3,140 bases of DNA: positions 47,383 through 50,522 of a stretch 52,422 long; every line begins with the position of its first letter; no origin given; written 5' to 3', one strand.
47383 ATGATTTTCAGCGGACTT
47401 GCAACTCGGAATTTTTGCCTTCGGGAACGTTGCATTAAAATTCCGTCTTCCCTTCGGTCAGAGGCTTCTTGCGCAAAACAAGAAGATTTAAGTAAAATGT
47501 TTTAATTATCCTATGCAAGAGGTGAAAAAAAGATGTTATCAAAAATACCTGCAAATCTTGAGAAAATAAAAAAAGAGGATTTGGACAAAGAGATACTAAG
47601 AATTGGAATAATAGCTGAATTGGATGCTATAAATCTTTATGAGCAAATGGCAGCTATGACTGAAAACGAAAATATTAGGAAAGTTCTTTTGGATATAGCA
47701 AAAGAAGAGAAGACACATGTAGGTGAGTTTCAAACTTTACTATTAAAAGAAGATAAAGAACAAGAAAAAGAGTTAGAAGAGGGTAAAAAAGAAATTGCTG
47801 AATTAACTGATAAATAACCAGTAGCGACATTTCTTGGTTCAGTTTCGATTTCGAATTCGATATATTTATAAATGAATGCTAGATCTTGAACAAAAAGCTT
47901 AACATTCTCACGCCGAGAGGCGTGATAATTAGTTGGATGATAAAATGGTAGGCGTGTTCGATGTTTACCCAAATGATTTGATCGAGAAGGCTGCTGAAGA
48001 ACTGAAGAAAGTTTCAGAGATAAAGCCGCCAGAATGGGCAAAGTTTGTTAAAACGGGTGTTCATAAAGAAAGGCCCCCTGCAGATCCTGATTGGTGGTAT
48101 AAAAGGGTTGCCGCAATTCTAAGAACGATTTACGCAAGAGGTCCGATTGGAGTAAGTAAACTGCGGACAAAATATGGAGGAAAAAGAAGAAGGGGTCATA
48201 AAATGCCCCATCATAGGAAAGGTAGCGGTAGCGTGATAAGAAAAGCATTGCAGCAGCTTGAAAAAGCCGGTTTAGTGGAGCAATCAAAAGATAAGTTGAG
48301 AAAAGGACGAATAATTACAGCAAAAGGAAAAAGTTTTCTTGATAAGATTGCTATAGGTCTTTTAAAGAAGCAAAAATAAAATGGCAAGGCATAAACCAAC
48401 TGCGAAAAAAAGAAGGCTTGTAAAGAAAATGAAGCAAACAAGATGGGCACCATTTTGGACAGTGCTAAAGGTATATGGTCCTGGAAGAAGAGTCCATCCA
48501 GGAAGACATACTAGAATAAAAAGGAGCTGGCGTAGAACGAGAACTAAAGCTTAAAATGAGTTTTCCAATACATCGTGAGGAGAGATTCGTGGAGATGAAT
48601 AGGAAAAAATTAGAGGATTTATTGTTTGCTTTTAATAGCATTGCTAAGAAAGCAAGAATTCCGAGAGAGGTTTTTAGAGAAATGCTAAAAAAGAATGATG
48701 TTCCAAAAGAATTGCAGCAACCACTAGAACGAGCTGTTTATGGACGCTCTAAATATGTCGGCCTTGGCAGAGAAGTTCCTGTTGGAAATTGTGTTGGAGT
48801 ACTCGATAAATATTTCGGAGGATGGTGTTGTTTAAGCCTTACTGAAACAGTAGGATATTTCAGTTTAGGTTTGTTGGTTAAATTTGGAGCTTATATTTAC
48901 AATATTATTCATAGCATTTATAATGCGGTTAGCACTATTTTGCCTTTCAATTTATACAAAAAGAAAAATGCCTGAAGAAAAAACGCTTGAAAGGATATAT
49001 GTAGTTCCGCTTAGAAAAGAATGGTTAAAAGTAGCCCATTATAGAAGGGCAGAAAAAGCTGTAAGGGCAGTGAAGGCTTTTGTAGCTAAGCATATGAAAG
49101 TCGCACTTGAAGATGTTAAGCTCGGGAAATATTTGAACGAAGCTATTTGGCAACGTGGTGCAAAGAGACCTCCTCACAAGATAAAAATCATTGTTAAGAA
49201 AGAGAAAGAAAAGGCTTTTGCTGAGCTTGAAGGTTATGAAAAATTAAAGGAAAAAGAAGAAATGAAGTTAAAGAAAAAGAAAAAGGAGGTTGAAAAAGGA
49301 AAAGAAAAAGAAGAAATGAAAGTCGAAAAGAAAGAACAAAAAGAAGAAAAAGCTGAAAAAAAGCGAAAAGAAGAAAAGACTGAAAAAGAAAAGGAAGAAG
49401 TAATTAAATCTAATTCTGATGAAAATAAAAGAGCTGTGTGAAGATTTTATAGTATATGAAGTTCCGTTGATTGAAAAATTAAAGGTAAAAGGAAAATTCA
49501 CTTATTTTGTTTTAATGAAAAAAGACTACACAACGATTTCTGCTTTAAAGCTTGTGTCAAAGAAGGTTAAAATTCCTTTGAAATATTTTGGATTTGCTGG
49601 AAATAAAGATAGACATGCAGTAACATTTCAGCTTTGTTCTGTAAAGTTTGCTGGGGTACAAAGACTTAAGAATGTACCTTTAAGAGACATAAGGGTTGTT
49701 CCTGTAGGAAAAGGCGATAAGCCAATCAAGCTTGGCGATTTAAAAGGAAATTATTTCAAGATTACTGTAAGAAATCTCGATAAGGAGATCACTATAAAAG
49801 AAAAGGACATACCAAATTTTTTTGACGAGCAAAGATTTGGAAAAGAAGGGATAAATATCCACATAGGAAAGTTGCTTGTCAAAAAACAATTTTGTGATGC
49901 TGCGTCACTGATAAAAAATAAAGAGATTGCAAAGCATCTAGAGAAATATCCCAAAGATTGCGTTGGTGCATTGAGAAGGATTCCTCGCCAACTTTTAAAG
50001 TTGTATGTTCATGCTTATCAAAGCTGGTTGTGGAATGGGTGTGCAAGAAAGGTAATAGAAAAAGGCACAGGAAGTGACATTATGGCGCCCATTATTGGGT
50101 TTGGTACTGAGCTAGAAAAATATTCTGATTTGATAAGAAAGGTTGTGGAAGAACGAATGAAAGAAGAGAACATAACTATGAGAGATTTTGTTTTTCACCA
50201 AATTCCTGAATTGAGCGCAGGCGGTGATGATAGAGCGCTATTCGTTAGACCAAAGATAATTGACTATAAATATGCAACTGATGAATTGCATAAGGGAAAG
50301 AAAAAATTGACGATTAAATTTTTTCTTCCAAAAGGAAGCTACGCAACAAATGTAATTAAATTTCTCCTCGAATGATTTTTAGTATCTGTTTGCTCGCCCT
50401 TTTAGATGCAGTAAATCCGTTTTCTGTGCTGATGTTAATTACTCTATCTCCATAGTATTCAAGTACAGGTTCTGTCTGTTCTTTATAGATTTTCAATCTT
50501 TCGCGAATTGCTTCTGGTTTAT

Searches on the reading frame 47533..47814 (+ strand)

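Call 48: search_protein_families(library=ncbifam, proteins=[window:47533-47814:+], max_evalue=0.001)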
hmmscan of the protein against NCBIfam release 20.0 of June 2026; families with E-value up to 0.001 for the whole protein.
window:47533-47814:+ (94 aa): 4 families
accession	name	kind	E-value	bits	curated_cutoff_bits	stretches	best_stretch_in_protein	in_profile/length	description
NF058679.1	EncB_fam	subfamily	2.7e-19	69.3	90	1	11-92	15-95/117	encapsulin nanocompartment ferritin-likeEncB family encapsulin nanocompartment ferritin-like cargo protein cargo protein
TIGR04535.1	ferrit_encaps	subfamily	3.2e-14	52.9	125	1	15-92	13-91/114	encapsulin-associated ferritin-like protein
NF058678.1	EncB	exception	8.3e-07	29.3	210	1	21-81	14-74/160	encapsulin nanocompartment ferritin-like cargo protein EncB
NF045676.1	FeExpMbfA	equivalog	2.4e-05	23.9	450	1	23-85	101-163/318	iron exporter MbfA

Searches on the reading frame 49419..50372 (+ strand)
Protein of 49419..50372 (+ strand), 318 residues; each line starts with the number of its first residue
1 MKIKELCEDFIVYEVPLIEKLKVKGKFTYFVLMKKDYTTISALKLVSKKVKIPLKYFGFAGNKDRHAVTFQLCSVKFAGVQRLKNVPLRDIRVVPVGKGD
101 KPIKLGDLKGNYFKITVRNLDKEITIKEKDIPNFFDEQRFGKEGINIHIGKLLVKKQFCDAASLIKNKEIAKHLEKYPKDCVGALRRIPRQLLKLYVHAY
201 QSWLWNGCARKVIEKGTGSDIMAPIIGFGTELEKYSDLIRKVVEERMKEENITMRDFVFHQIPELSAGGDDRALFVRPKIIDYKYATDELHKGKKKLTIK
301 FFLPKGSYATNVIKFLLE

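Call 48: search_protein_families(library=ncbifam, proteins=[window:49419-50372:+], max_evalue=0.001)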
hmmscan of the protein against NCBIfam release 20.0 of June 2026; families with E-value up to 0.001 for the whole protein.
window:49419-50372:+ (318 aa): 7 families
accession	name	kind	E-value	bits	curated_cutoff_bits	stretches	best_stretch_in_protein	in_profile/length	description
NF002160.0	PRK00984.2-5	equivalog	3.9e-52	177.7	428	3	1-164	3-170/395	tRNA pseudouridine(13) synthase TruD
TIGR00094.1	tRNA_TruD_broad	equivalog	1.5e-47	162.9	172.2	2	2-173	22-205/413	tRNA pseudouridine(13) synthase TruD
NF002156.0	PRK00984.2-1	equivalog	7.1e-38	130.6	583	2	1-165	1-170/389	tRNA pseudouridine(13) synthase TruD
NF002154.0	PRK00984.1-3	equivalog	4.5e-30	104.7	469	2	6-157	24-183/368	tRNA pseudouridine(13) synthase TruD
NF002155.0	PRK00984.1-4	equivalog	3e-27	95.5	445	1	2-150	19-175/349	tRNA pseudouridine(13) synthase TruD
NF002153.0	PRK00984.1-2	equivalog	2.5e-26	92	413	1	3-155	21-182/353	tRNA pseudouridine(13) synthase TruD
NF002158.0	PRK00984.2-3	equivalog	5.9e-26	91.6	654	2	35-162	64-210/449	tRNA pseudouridine(13) synthase TruD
